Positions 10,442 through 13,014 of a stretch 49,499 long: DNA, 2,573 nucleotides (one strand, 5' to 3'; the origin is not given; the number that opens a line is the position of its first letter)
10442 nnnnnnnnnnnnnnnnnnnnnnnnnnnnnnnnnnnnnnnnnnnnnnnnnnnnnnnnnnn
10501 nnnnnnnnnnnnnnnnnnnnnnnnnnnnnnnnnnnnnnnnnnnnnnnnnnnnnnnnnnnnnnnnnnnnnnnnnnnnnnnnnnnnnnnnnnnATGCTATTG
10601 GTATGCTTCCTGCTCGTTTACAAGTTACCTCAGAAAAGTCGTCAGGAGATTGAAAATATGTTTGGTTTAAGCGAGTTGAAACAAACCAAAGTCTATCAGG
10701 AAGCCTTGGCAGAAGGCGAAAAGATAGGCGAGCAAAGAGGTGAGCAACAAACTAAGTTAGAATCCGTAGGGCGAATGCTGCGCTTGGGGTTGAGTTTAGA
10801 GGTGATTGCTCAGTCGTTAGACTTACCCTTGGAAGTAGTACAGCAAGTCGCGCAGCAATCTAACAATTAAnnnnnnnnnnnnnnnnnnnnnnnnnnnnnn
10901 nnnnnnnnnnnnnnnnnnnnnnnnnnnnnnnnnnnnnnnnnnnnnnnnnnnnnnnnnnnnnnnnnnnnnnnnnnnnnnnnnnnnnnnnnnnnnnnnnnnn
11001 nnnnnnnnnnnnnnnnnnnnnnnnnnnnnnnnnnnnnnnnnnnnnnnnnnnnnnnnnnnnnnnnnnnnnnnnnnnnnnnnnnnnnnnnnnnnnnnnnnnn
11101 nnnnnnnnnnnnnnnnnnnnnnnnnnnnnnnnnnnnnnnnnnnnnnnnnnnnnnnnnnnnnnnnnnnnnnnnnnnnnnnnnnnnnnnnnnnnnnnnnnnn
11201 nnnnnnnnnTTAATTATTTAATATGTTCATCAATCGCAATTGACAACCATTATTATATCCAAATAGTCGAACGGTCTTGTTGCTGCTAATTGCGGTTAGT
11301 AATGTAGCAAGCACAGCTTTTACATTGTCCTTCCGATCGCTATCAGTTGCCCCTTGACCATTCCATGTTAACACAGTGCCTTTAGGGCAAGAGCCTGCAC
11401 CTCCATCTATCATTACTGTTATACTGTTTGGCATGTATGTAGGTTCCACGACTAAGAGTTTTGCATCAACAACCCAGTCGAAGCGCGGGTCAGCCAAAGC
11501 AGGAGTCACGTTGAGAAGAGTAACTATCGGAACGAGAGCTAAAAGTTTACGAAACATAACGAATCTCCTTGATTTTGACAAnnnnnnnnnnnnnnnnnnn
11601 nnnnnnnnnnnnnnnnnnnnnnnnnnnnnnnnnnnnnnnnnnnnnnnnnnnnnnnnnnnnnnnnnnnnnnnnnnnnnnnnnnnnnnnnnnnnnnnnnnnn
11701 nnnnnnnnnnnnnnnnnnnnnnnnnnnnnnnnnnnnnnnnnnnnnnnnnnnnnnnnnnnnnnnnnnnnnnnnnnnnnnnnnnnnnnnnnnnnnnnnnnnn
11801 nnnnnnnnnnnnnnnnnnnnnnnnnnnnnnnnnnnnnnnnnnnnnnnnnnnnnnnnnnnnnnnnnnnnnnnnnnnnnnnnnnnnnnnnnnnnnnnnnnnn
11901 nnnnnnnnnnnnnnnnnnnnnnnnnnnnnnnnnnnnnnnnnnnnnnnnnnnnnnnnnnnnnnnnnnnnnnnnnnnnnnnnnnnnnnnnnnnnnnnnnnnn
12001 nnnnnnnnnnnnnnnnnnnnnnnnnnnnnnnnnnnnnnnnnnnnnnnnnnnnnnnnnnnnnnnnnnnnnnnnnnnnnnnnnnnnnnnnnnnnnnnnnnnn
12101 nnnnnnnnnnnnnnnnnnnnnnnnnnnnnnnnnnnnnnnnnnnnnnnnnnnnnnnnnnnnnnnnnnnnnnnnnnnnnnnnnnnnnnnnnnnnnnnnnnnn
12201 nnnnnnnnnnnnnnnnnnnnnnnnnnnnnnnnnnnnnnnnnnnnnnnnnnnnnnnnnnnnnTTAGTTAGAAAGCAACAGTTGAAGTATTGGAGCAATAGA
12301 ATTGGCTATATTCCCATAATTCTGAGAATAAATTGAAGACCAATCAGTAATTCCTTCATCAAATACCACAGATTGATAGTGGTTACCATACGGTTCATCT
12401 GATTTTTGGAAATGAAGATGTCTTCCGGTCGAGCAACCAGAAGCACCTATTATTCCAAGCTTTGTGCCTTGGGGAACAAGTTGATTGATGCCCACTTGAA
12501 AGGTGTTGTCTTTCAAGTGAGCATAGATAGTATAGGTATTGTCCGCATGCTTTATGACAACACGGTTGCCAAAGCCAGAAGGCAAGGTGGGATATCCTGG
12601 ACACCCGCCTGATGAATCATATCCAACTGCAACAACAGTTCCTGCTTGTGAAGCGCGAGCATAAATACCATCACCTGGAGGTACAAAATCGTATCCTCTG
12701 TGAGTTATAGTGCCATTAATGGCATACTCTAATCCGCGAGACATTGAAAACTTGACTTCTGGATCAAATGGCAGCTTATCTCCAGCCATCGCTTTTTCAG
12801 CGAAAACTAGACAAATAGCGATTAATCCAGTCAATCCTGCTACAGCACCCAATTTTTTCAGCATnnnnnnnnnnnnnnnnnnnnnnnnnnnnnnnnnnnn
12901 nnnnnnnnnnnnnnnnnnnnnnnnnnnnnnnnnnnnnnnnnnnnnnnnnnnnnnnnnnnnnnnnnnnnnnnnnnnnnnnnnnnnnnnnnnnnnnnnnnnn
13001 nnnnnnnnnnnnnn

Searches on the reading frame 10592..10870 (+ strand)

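Call 5: search_protein_families(library=pfam, proteins=[window:10592-10870:+], max_evalue=0.01)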
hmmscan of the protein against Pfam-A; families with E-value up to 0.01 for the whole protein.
window:10592-10870:+ (92 aa): 1 family
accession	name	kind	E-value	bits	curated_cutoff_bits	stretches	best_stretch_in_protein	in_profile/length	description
PF11103.14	DUF2887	-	0.0062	17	24.1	0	3-24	179-200/200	Protein of unknown function (DUF2887)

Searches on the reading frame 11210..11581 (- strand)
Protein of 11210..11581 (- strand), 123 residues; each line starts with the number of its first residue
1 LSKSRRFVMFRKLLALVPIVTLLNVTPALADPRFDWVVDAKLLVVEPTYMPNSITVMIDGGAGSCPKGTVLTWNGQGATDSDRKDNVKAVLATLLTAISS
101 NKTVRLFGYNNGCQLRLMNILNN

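Call 5: search_protein_families(library=pfam, proteins=[window:11210-11581:-], max_evalue=0.01)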
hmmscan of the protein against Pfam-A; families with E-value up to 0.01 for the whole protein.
window:11210-11581:- (123 aa): 1 family
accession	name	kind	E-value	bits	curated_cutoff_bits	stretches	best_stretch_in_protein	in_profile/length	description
PF19454.4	DUF5992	-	0.00015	22.1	23.8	1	36-111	21-93/106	Family of unknown function (DUF5992)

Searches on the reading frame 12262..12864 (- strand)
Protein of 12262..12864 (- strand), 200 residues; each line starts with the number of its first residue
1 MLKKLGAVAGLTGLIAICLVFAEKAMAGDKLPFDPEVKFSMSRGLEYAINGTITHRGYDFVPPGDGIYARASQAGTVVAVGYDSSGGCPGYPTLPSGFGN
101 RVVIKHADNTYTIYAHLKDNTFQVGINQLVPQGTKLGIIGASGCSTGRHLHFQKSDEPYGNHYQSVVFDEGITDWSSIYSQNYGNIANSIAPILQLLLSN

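Call 5: search_protein_families(library=pfam, proteins=[window:12262-12864:-], max_evalue=0.01)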
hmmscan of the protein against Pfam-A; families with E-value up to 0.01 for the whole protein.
window:12262-12864:- (200 aa): 1 family
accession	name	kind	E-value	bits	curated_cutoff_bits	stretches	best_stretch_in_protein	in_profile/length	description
PF01551.29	Peptidase_M23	-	1.7e-17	63.8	28.7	1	54-153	2-86/96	Peptidase family M23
